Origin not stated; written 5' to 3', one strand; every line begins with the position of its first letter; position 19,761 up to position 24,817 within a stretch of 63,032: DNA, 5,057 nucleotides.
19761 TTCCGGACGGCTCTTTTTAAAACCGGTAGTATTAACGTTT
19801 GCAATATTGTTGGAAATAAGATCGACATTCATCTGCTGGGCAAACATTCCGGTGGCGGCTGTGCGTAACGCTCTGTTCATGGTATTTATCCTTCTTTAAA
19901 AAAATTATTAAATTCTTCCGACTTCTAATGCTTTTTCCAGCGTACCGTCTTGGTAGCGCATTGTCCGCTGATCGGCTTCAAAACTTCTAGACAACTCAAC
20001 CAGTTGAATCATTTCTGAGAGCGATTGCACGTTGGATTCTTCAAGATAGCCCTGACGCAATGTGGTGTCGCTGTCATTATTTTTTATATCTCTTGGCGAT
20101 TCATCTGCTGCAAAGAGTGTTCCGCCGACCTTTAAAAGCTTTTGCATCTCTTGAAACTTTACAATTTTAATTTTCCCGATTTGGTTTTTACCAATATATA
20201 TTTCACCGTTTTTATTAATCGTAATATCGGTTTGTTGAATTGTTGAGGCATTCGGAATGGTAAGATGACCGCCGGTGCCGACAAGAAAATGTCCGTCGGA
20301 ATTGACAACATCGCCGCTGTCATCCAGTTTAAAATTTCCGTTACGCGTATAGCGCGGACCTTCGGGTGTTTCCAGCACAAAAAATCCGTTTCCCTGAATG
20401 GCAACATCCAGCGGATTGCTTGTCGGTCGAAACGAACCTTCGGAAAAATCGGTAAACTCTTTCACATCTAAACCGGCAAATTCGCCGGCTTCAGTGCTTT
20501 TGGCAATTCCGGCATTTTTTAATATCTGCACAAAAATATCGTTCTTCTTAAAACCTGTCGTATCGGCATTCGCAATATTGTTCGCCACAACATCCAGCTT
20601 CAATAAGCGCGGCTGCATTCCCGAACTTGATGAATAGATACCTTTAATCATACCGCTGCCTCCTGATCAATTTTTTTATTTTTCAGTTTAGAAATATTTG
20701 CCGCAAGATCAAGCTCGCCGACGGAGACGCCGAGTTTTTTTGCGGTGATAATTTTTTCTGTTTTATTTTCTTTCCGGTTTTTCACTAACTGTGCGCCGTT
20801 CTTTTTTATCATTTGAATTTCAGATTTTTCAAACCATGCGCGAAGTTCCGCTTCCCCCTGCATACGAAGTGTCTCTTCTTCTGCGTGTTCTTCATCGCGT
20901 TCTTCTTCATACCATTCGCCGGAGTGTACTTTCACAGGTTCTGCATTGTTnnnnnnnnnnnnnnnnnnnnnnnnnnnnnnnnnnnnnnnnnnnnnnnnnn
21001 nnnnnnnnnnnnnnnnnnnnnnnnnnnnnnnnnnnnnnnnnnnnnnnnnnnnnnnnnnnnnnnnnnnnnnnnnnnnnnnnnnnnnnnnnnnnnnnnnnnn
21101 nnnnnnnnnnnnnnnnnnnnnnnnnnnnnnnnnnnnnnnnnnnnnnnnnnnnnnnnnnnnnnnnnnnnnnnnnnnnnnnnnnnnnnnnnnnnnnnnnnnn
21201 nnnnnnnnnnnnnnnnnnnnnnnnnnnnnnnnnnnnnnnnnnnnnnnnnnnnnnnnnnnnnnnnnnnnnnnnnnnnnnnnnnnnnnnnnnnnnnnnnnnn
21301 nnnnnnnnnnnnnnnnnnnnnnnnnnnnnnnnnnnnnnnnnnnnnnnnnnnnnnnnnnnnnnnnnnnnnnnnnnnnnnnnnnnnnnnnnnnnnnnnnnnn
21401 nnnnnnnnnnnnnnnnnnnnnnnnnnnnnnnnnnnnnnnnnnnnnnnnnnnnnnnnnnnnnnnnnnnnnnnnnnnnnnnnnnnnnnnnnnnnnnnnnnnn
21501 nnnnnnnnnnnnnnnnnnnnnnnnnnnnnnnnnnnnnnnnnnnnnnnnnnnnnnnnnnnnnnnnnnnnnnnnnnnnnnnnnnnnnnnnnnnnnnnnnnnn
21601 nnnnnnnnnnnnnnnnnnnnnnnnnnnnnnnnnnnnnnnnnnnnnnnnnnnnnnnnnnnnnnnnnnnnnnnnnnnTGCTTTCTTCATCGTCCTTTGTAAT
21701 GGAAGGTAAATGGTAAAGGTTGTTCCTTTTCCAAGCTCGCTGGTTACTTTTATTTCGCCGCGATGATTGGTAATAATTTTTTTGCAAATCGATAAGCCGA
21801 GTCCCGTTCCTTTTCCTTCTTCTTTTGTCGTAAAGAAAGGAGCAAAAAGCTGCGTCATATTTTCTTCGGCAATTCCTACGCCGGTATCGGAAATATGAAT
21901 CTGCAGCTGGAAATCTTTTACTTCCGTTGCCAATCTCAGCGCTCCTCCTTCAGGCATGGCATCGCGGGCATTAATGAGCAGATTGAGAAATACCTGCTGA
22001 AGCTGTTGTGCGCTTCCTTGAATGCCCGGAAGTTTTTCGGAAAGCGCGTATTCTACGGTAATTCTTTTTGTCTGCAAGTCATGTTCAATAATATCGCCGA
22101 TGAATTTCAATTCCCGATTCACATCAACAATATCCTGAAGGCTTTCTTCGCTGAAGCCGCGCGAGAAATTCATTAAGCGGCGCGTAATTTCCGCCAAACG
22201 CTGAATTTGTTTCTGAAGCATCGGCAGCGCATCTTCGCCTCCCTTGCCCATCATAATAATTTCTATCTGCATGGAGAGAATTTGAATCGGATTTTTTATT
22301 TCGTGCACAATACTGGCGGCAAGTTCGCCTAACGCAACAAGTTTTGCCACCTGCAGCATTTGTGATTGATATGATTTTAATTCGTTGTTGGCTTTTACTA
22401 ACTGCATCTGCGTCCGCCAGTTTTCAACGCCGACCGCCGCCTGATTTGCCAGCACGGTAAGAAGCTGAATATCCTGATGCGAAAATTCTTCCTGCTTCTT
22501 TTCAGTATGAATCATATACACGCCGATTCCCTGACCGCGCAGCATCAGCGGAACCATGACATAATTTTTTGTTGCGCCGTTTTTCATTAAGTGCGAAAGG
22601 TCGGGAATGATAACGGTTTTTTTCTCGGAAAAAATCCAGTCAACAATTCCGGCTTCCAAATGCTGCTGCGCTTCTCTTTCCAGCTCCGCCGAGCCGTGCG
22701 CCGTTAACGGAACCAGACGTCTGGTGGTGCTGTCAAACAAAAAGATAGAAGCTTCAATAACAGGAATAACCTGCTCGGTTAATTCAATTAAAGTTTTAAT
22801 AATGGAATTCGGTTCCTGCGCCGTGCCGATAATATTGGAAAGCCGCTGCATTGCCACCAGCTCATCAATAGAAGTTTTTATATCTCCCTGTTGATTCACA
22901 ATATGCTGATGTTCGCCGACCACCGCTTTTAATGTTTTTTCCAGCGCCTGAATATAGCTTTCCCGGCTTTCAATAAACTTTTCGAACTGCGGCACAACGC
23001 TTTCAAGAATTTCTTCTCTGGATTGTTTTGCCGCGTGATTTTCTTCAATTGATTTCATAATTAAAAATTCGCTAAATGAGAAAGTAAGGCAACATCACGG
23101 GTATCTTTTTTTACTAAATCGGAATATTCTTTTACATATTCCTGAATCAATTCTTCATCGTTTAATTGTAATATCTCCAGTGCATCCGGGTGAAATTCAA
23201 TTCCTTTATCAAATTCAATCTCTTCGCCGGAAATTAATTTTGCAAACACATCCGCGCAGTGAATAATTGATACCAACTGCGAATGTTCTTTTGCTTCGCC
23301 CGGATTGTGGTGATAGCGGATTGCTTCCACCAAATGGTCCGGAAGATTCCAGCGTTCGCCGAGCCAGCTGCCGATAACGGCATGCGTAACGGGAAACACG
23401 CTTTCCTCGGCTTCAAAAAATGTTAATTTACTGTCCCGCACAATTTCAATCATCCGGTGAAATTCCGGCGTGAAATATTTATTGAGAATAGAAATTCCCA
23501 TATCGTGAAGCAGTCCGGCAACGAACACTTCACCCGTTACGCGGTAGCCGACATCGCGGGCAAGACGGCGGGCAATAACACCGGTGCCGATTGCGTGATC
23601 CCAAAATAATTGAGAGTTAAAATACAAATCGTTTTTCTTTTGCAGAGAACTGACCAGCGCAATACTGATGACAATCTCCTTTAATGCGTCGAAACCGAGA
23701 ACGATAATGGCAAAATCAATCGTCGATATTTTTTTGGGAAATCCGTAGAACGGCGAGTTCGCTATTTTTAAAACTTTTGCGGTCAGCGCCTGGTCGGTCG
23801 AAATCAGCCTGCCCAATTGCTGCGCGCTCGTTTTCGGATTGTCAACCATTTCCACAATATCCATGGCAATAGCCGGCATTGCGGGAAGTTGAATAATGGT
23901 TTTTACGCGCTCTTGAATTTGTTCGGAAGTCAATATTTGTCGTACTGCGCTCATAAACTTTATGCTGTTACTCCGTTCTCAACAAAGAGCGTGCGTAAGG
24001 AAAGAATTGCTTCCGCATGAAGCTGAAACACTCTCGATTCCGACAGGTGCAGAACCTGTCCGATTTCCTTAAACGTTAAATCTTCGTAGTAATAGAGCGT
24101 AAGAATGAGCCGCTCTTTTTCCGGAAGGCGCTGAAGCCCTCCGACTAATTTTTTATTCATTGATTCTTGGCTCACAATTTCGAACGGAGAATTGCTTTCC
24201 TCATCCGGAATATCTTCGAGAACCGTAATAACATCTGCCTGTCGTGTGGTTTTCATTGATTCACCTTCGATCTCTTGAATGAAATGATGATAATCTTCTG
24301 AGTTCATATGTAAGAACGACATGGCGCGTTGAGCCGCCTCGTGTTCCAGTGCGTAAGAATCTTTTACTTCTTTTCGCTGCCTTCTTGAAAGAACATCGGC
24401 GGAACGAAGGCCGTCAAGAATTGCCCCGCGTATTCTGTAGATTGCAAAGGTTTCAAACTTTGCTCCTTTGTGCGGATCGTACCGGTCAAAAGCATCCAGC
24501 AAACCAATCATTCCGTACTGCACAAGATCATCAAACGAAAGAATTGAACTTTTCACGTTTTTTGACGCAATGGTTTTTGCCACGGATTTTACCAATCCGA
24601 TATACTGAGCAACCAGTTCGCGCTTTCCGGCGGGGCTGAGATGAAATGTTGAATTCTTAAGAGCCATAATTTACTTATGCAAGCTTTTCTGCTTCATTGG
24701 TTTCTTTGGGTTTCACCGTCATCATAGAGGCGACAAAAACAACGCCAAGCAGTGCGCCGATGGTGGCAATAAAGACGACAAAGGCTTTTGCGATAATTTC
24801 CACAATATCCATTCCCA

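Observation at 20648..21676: AMIN-like bitopic membrane protein translationally coupled between the kinase and flgF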

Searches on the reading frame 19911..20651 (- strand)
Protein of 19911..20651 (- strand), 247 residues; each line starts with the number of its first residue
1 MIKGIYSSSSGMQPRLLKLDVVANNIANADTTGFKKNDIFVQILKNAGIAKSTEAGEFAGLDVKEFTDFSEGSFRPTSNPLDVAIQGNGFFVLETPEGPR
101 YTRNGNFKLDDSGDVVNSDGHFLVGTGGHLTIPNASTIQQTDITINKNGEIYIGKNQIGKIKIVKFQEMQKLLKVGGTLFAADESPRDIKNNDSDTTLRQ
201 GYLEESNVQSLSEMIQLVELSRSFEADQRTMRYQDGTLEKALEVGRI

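Call 4: search_protein_families(library=pfam, proteins=[window:19911-20651:-], max_evalue=1)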
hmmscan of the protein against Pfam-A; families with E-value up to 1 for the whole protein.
window:19911-20651:- (247 aa): 4 families
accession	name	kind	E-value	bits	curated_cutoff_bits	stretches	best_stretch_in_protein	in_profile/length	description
PF22692.1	LlgE_F_G_D1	-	8.4e-18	64.7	27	1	84-152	1-63/64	Flagellar hook protein FlgE/F/G D1 domain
PF06429.18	Flg_bbr_C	-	1.9e-11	43.7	23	1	199-242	1-44/46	Flagellar basal body rod FlgEFG protein C-terminal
PF00460.25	Flg_bb_rod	-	2.4e-11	43.8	20.7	1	5-35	1-31/31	Flagella basal body rod protein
PF01436.27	NHL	-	0.053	14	20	0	142-153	6-17/28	NHL repeat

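Call 65: find_related_loci(query=A4, collection=metagenome_contigs, flank=6000)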
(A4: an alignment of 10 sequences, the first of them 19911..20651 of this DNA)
Query A4 (247 aa) in metagenome_contigs; peptide patterns used: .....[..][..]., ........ (x = any residue, [..] = any of these).
577 stretches matched a pattern; 357 encode a relative of the query (tblastn E <= 1e-3); the best 80 are kept; 80 distinct loci.
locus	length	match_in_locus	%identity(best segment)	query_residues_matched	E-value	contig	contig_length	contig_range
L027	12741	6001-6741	70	1-247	1e-119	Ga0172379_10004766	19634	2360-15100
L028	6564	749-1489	65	1-247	2e-113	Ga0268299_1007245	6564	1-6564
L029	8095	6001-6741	64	1-247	2e-111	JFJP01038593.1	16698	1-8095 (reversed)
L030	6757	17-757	54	1-247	1e-89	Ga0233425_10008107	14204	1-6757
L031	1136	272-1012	53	1-247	3e-96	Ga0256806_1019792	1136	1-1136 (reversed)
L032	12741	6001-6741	55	1-247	1e-88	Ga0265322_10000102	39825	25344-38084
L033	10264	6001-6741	55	1-247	1e-88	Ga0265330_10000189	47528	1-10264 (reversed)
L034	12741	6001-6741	53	1-247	8e-87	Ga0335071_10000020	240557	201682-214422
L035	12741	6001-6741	52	1-247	1e-86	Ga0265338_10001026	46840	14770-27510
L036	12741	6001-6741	51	1-247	7e-86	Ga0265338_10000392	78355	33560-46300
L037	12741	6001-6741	51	1-247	7e-86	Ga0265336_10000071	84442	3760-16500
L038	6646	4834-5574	52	1-247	8e-85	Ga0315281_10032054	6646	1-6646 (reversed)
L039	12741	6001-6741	51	1-247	6e-84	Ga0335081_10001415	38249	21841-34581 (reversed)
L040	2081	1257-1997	51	1-247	7e-87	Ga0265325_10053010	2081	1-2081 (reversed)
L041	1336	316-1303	52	1-247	4e-89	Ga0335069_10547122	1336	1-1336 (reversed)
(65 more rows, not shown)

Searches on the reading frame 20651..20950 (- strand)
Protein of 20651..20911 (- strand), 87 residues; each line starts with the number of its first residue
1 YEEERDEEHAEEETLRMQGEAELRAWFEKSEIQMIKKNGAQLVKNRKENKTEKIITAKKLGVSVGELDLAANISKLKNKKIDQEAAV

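Call 42: search_protein_families(library=pfam, proteins=[window:20651-20911:-], max_evalue=10)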
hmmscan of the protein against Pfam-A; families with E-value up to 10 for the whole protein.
seq(87 aa): 0 families

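Call 46: find_homologous_proteins(query=A3, max_evalue=10)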
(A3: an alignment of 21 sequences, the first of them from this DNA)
Query A3 (21 sequences) (87 aa, profile of the alignment): 5 proteins with E <= 10 among 1472 candidates.
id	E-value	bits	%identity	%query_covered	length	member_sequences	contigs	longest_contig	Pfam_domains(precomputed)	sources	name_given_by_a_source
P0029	2.4e-16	77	34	51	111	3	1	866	-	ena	-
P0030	2.8e-15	74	46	32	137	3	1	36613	-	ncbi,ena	-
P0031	2.4e-14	71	41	33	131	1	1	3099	-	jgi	-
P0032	3.3e-14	70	32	44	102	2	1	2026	-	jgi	jgi:hypothetical protein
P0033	8.0e-14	69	48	24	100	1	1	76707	-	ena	-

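Call 48: find_encoding_contigs(protein=P0030, flank=8000, max_places=2)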
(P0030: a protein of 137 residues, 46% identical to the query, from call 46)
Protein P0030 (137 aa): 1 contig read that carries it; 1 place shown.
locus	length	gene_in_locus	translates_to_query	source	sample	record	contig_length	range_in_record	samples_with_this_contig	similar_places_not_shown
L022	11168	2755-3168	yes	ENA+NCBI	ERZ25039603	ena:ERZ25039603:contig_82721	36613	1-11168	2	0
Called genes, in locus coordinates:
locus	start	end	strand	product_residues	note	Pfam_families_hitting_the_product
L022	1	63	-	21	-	?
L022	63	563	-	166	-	-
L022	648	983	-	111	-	-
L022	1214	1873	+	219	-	PF00512:HisKA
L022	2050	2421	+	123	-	-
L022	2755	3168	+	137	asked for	-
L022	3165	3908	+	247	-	PF00460:Flg_bb_rod (weak), PF22692:LlgE_F_G_D1, PF06429:Flg_bbr_C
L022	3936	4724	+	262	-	PF00460:Flg_bb_rod, PF22692:LlgE_F_G_D1, PF06429:Flg_bbr_C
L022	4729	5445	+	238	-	PF13144:ChapFlgA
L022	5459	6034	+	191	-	PF02107:FlgH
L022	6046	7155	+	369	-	PF02119:FlgI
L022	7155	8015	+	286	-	PF10135:Rod-binding, PF13702:Lysozyme_like (weak), PF01464:SLT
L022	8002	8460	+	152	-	PF05130:FlgN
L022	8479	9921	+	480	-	PF00460:Flg_bb_rod (weak), PF22638:FlgK_D1, PF06429:Flg_bbr_C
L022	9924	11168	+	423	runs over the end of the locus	PF00669:Flagellin_N (weak)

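Call 49: find_encoding_contigs(protein=P0033, flank=8000, max_places=2)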
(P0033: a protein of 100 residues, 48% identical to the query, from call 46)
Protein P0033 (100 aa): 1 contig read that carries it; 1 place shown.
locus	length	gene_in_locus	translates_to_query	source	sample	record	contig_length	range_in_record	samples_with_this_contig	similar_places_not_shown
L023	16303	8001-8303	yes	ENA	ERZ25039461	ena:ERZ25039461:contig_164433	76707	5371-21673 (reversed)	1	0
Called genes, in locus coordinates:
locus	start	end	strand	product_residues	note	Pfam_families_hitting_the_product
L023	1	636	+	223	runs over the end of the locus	PF00771:FHIPEP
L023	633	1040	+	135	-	PF00771:FHIPEP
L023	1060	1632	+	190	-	PF00771:FHIPEP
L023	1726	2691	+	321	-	PF00448:SRP54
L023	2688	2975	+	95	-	PF00448:SRP54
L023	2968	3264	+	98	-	PF02374:ArsA_ATPase (weak), PF10609:ParA, PF13614:AAA_31, PF01656:CbiA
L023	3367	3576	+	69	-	-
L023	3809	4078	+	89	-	-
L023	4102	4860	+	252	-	PF04542:Sigma70_r2, PF04539:Sigma70_r3, PF08281:Sigma70_r4_2, PF04545:Sigma70_r4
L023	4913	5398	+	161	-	PF08668:HDOD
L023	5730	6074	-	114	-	-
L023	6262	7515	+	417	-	PF00512:HisKA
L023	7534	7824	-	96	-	-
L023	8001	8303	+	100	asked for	-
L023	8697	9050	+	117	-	PF06429:Flg_bbr_C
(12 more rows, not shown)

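Call 62: search_solved_structures(query=A3, max_evalue=10, show_alignments=4)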
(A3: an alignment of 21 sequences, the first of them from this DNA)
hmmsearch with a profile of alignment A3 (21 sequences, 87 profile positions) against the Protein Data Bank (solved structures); distinct sequences matched with E-value up to 10: 3.
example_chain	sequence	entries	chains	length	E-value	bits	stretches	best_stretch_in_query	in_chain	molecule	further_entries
9v33_K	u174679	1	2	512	1.1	12.5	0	46-73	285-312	Ubiquitin carboxyl-terminal hydrolase calypso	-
5t2a_AE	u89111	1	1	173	7.1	9.9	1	14-63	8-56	uS17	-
7dgu_A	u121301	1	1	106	7.9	9.8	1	52-79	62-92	de novo designed protein H4A1R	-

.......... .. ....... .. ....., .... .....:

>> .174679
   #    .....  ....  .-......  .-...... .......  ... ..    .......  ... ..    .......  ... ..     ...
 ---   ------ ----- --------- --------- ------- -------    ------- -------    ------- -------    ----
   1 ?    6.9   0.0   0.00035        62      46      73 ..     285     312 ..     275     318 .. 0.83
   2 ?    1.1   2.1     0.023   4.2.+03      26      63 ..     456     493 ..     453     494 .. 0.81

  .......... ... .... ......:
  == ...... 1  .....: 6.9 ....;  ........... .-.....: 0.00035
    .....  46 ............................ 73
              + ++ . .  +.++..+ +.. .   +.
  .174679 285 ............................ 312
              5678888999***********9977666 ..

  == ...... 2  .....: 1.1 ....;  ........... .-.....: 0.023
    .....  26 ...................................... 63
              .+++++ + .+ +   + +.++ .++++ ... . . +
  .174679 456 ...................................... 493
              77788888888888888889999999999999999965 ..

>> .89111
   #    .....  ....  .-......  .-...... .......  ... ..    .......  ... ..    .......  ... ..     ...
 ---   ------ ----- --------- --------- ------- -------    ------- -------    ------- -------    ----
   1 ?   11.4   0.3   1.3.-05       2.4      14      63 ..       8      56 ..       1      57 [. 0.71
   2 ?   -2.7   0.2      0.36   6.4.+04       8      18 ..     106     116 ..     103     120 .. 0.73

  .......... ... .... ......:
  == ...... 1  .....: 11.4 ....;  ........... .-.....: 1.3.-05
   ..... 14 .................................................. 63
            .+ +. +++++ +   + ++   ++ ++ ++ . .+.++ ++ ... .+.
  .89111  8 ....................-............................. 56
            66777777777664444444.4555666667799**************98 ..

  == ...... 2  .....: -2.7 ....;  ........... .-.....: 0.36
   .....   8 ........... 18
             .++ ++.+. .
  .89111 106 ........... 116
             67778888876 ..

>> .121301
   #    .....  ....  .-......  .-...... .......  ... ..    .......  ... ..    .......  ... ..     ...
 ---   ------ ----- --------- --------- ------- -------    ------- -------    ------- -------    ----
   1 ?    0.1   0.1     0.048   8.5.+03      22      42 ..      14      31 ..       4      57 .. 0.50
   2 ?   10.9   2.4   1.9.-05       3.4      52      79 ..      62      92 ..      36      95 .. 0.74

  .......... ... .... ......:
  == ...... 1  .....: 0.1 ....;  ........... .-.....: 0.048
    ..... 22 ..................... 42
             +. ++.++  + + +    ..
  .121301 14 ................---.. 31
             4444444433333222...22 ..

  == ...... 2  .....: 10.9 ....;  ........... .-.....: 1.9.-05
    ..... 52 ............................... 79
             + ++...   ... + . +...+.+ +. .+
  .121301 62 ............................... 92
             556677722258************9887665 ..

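Call 77: search_protein_families(library=pfam, alignment_id=A5, max_evalue=1)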
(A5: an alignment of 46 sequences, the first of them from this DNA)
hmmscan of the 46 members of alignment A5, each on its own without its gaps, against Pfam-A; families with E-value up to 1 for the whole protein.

A. member 1, seq(100 aa): 0 families

B. families by the number of members that match (of 46 scanned): 35 families (the first 25 are shown)
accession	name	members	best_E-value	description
PF19610.4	DUF6115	14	1.4e-07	Family of unknown function (DUF6115)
PF10975.14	DUF2802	8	1.8e-05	Protein of unknown function (DUF2802)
PF02954.25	HTH_8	2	0.0062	Bacterial regulatory protein, Fis family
PF24102.1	FLAD1_M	2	0.099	FAD synthase, middle domain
PF00140.25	Sigma70_r1_2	2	0.11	Sigma-70 factor, region 1.2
PF02796.21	HTH_7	1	0.00047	Helix-turn-helix domain of resolvase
PF19543.5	GH123_N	1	0.013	Glycoside hydrolase 123, N-terminal domain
PF08811.16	DUF1800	1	0.014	Protein of unknown function (DUF1800)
PF24604.1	B-barrel_PelB_C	1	0.02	PelB, C-terminal beta barrel domain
PF07887.16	Calmodulin_bind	1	0.028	Calmodulin binding protein-like N-terminal domain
PF14612.12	Ino80_Iec3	1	0.032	IEC3 subunit of the Ino80 complex, chromatin re-modelling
PF20946.2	Ctf4_C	1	0.032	DNA polymerase alpha-binding protein Ctf4, C-terminal domain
PF20943.3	DUF4785_3rd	1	0.037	Domain of unknown function (DUF4785) C-terminal domain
PF10105.14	DUF2344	1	0.04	Uncharacterized protein conserved in bacteria (DUF2344)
PF18840.6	LPD25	1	0.041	Large polyvalent protein associated domain 25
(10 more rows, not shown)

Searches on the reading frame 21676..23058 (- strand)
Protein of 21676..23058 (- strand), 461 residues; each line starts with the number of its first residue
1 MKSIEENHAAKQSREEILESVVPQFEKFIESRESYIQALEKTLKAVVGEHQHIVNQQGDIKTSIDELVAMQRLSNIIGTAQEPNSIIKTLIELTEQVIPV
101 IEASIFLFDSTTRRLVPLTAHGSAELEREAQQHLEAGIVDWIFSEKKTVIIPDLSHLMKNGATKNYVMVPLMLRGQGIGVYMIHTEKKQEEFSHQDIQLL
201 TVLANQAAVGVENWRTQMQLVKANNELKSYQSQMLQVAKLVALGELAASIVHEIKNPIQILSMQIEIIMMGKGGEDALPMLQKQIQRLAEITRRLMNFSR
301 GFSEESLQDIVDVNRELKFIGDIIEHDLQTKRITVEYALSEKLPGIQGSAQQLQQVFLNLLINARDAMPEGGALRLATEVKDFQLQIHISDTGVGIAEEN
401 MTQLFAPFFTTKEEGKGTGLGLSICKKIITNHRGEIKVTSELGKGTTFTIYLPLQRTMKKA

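Call 4: search_protein_families(library=pfam, proteins=[window:21676-23058:-], max_evalue=1)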
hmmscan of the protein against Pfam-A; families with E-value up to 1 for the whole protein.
window:21676-23058:- (461 aa): 13 families
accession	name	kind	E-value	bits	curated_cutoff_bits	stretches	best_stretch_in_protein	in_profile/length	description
PF02518.31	HATPase_c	-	5.5e-29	101.3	26.4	1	350-455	3-110/111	Histidine kinase-, DNA gyrase B-, and HSP90-like ATPase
PF13185.12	GAF_2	-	1.5e-11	45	28.6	1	82-211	3-135/136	GAF domain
PF01590.32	GAF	-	1.6e-11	45.3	22.4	1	84-209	3-131/133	GAF domain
PF13492.12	GAF_3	-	2.5e-09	38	27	1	85-213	4-129/129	GAF domain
PF00512.31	HisKA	-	2.2e-08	34.5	26.9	1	243-300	2-62/66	His Kinase A (phospho-acceptor) domain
PF14501.12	HATPase_c_5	-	0.00049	20.4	22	1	352-441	5-91/102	GHKL domain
PF15714.11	SpoVT_C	-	0.005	17.4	27.5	1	159-205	73-121/128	Stage V sporulation protein T C-terminal, transcription factor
PF11849.14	DUF3369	-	0.018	15.7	27.2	1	183-217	132-165/168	Domain of unknown function (DUF3369)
PF10090.15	HPTransfase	-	0.021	15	22.9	1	355-393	34-72/123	Histidine phosphotransferase C-terminal domain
PF16746.10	BAR_3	-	0.069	13.2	31.7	1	23-115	11-101/235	BAR domain of APPL family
PF13581.12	HATPase_c_2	-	0.1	13.1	27.4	1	357-432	40-112/127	Histidine kinase-like ATPase domain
PF13600.11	DUF4140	-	0.17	12.8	27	0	249-295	38-84/98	N-terminal domain of unknown function (DUF4140)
PF04399.18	Glutaredoxin2_C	-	0.18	12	32.8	0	19-48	43-72/130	Glutaredoxin 2, C terminal domain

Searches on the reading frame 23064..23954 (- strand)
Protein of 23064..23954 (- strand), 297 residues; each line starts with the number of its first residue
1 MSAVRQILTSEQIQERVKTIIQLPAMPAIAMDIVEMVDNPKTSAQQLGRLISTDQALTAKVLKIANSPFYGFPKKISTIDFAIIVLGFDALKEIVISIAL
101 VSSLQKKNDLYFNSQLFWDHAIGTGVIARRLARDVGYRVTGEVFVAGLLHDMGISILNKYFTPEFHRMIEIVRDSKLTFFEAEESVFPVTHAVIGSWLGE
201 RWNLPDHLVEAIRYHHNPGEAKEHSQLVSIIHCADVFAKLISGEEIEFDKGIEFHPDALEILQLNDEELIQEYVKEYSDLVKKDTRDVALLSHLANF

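Call 4: search_protein_families(library=pfam, proteins=[window:23064-23954:-], max_evalue=1)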
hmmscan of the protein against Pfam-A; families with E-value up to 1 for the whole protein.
window:23064-23954:- (297 aa): 2 families
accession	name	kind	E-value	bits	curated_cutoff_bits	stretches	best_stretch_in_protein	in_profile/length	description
PF08668.18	HDOD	-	2.1e-63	213.8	22.9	1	23-218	1-196/196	HDOD domain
PF01966.28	HD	-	2.8e-08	34.5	22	1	118-238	2-114/116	HD domain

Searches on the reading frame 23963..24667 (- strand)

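Call 12: search_protein_families(library=pfam, proteins=[window:23963-24667:-], max_evalue=0.001)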
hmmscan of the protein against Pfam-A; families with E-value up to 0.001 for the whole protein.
window:23963-24667:- (235 aa): 3 families
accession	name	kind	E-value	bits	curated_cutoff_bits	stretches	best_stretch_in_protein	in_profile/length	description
PF04542.20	Sigma70_r2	-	1.3e-16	60.5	24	1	18-91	1-69/71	Sigma-70 region 2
PF04545.22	Sigma70_r4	-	1.4e-16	60.2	24.1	1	178-225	2-49/50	Sigma-70, region 4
PF08281.18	Sigma70_r4_2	-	2.2e-10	40.4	25.7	1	178-217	8-47/54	Sigma-70, region 4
